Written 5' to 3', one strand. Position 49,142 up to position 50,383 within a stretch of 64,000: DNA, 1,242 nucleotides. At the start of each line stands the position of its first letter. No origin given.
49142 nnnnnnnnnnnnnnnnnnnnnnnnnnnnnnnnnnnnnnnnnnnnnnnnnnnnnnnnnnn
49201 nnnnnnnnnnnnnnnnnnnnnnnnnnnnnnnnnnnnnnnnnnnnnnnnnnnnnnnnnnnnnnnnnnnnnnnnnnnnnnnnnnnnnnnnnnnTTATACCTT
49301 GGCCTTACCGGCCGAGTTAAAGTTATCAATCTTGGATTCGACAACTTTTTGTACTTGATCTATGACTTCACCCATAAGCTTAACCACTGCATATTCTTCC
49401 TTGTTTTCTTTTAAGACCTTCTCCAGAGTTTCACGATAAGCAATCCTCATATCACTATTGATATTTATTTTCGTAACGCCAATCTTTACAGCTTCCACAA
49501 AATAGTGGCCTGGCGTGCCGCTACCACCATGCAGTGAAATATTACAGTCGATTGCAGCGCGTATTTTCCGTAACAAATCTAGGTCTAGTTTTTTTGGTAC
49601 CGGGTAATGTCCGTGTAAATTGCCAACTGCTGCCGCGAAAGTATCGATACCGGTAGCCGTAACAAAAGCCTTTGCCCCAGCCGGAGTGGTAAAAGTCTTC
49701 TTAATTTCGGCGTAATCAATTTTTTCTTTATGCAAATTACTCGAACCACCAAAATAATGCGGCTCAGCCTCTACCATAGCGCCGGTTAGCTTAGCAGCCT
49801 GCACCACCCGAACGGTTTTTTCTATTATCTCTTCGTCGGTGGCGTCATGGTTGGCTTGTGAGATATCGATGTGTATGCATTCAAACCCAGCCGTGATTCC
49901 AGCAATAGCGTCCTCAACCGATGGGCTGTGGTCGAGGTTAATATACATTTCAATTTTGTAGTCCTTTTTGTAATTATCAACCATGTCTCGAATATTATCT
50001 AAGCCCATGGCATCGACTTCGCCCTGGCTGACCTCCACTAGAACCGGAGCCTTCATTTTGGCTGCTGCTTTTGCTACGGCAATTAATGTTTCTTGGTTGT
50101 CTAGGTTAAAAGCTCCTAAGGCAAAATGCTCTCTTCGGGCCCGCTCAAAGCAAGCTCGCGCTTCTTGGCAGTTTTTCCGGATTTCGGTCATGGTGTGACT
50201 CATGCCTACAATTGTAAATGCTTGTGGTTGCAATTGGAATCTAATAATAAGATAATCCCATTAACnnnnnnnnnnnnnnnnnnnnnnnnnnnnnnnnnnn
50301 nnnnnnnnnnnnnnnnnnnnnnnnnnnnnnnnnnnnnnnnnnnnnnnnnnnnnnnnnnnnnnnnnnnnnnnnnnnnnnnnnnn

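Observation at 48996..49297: Unassigned GC-rich structured small RNA with its own consensus promoter and terminator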

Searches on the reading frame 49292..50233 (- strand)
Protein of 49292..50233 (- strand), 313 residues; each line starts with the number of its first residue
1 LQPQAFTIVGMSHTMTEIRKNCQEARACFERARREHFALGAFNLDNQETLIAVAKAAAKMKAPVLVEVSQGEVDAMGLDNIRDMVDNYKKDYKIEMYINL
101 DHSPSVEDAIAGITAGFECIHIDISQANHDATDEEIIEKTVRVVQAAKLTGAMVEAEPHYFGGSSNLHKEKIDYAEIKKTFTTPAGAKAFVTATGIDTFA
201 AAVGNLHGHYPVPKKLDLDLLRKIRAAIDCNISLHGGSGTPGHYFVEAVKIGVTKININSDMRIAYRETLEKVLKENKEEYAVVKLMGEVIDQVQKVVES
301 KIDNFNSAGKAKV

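Call 10: find_encoding_contigs(protein=window:49292-50233:-, flank=5000, max_places=10)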
Protein window:49292-50233:- (313 aa): no gene with exactly this product is on record in the collection.
